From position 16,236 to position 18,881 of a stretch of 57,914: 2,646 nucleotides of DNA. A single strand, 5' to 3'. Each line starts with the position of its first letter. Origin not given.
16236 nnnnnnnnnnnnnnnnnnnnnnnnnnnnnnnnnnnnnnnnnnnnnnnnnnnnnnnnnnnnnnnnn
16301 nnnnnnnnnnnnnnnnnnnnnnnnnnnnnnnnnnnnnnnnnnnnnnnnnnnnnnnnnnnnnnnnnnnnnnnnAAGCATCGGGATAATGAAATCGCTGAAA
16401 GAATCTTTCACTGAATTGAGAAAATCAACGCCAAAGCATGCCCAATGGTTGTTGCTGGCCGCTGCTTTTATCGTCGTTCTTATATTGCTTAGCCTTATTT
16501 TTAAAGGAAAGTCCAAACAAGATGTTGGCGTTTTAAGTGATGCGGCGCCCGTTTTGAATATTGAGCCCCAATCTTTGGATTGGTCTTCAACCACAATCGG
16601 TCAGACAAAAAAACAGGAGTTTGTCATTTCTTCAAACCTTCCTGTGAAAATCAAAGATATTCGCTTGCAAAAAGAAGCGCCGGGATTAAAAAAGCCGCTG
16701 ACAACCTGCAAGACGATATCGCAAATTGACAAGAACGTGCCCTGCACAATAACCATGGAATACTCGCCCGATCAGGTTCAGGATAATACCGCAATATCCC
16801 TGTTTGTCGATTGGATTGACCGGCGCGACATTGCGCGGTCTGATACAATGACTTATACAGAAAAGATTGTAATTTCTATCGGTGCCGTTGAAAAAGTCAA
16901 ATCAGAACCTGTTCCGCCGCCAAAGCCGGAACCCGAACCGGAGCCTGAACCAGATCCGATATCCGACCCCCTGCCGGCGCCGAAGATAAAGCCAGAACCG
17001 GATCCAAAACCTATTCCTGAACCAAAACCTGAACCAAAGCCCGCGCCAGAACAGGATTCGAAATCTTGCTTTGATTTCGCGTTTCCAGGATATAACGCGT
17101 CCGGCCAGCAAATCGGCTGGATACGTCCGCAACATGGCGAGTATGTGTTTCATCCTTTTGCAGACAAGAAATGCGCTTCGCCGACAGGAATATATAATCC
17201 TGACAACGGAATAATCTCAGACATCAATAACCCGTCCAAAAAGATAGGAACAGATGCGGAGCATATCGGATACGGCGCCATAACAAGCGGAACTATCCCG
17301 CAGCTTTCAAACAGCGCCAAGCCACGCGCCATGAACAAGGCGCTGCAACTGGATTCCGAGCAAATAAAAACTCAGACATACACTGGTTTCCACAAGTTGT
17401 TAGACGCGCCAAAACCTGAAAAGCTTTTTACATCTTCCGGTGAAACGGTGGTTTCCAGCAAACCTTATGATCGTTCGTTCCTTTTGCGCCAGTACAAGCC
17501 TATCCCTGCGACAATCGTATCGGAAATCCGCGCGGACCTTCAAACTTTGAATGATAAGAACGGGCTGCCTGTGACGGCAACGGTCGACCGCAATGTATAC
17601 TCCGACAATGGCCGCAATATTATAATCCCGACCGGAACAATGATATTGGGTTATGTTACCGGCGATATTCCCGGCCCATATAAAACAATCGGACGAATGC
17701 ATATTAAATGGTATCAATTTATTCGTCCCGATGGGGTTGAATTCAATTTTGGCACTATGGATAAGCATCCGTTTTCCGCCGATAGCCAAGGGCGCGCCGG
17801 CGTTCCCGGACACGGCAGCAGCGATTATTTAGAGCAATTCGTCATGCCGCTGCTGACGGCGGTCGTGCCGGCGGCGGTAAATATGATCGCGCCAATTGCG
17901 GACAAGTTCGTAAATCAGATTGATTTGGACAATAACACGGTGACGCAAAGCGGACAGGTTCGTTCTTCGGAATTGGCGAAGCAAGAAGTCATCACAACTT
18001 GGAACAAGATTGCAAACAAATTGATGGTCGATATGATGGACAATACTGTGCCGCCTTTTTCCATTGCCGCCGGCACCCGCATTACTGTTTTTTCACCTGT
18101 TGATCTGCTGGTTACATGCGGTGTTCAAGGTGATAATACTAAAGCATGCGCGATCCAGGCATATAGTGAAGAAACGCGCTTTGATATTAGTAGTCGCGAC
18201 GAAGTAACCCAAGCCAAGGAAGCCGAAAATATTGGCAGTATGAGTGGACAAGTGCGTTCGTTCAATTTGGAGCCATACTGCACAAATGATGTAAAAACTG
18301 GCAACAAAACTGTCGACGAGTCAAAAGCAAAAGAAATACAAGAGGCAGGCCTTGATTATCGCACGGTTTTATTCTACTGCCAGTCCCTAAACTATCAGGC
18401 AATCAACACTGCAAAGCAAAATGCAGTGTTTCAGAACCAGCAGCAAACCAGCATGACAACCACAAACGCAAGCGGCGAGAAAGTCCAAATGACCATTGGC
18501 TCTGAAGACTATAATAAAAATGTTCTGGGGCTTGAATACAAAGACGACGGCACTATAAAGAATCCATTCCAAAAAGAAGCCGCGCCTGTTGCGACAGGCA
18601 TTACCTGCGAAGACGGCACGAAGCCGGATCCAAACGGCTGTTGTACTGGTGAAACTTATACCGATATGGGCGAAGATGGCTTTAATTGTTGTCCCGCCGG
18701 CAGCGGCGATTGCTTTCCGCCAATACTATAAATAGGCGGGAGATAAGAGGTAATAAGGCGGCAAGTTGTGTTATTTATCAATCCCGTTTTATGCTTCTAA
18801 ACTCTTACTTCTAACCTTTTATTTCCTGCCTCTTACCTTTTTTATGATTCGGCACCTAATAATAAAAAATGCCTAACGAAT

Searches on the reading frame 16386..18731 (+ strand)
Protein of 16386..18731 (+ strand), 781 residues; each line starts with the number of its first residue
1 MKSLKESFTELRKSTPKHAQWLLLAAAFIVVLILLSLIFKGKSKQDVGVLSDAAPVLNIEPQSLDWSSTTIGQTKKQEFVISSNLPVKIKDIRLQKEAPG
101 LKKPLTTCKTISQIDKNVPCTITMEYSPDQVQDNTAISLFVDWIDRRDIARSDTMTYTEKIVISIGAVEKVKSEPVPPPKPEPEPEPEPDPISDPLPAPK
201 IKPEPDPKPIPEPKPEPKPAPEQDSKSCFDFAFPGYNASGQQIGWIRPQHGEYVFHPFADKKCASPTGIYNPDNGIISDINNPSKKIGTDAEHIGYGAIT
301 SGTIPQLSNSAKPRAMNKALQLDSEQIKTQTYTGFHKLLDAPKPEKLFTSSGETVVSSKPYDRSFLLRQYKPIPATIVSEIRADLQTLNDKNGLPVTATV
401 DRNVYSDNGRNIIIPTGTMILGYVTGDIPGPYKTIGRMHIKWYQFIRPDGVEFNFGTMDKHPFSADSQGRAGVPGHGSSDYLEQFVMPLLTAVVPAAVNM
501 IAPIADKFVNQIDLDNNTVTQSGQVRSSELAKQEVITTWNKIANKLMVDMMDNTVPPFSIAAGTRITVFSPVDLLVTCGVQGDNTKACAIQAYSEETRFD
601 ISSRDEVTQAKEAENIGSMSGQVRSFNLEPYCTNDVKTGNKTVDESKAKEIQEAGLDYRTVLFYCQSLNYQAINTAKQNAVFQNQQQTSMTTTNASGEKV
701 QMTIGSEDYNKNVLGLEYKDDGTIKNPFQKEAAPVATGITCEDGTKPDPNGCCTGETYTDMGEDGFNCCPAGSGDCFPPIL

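Call 8: search_protein_families(library=pfam, proteins=[window:16386-18731:+], max_evalue=0.001)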
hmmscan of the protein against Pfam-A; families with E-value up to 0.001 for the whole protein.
window:16386-18731:+ (781 aa): 2 families
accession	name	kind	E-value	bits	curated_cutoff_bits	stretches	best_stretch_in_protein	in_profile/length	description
PF03743.19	TrbI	-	2.4e-17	63.8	35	1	368-569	3-181/188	Bacterial conjugation TrbI-like protein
PF05887.16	Trypan_PARP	-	2.2e-06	28.1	100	1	171-224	59-112/134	Procyclic acidic repetitive protein (PARP)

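Call 97: search_protein_families(library=ncbifam, proteins=[window:16386-18731:+], max_evalue=0.001)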
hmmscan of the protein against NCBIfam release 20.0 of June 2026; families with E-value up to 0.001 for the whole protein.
window:16386-18731:+ (781 aa): 4 families
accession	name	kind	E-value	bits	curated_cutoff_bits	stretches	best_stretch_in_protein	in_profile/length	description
NF038091.1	T4SS_VirB10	equivalog_domain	1.1e-17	64.2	220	1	362-574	6-189/197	type IV secretion system protein VirB10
NF038092.1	T4SS_ComB10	equivalog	2.2e-15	56.6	300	1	369-574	26-209/225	DNA type IV secretion system protein ComB10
NF010405.0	PRK13831.1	subfamily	1.3e-08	34.2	386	1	365-569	243-420/433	IncP-type conjugal transfer protein TrbI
NF008082.0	PRK10819.1-3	equivalog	1.7e-06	28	265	1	162-224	52-118/242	TonB system transport protein TonB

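Call 101: find_related_loci(query=window:16386-18731:+, collection=metagenome_contigs, flank=10000)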
Query window:16386-18731:+ (781 aa) in metagenome_contigs; peptide patterns used: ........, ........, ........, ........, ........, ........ (x = any residue, [..] = any of these).
49 stretches matched a pattern; 14 encode a relative of the query (tblastn E <= 1e-3); 14 distinct loci.
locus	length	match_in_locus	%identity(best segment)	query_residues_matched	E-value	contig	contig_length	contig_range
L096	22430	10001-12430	53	1-781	0e+0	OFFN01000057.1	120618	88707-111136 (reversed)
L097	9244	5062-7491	50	1-781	0e+0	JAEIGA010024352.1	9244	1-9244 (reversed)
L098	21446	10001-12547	45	1-780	0e+0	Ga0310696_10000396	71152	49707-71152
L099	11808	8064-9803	60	216-781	0e+0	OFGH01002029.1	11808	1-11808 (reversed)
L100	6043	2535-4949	47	1-780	0e+0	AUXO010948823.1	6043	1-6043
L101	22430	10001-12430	53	1-781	0e+0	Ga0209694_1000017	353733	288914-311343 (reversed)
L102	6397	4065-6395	47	1-760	0e+0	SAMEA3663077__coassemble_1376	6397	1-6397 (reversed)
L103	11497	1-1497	60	270-780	0e+0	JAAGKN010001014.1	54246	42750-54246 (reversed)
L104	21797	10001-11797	51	190-780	0e+0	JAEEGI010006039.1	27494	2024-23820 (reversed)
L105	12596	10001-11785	51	190-780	0e+0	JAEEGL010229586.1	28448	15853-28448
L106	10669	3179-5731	43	1-781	0e+0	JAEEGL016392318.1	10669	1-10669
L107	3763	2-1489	56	286-781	0e+0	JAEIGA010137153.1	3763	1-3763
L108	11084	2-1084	56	417-780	1e-126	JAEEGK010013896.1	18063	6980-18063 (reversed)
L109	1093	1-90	87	752-781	4e-14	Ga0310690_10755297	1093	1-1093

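Call 103: search_protein_families(library=pfam, proteins=[L098:4813-7560:-, L104:5988-7028:+, L099:2-1102:+, L099:71-1804:-, L099:1106-2338:+, L099:2643-3641:+, L099:4488-7031:-, L099:4515-7034:+, L099:7115-8203:-, L104:15050-15913:-], max_evalue=0.01)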
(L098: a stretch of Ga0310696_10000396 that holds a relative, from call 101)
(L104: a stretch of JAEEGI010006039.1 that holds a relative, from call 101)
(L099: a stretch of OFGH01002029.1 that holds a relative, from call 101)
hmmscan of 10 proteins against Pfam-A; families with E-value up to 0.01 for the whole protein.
L098:4813-7560:- (916 aa): 0 families

L104:5988-7028:+ (347 aa): 0 families

L099:2-1102:+ (367 aa): 0 families

L099:71-1804:- (578 aa): 4 families
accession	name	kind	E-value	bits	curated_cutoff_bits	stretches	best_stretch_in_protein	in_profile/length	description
PF00015.26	MCPsignal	-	3.2e-42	144.7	34.6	1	382-535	4-171/172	Methyl-accepting chemotaxis protein (MCP) signalling domain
PF00672.30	HAMP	-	3.2e-06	27.8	25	1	219-268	2-51/53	HAMP domain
PF10274.15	ParcG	-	0.00029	21.5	22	1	192-282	77-165/183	Parkin co-regulated protein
PF12729.13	4HB_MCP_1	-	0.00036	20.6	27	1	20-176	1-163/181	Four helix bundle sensory module for signal transduction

L099:1106-2338:+ (411 aa): 0 families

L099:2643-3641:+ (333 aa): 1 family
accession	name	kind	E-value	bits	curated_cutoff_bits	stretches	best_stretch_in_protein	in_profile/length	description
PF13529.12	Peptidase_C39_2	-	6.6e-11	43.4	24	1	163-294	5-143/143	Peptidase_C39 like family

L099:4488-7031:- (848 aa): 2 families
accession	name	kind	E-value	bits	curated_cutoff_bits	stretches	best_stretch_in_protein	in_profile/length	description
PF07195.17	FliD_C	-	1.6e-36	126.3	25.4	1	534-836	1-236/236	Flagellar hook-associated protein 2 C-terminus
PF02465.23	FliD_N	-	2.5e-12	47.7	24.8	1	32-134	1-96/97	Flagellar hook-associated protein 2 N-terminus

L099:4515-7034:+ (840 aa): 0 families

L099:7115-8203:- (363 aa): 0 families

L104:15050-15913:- (288 aa): 0 families
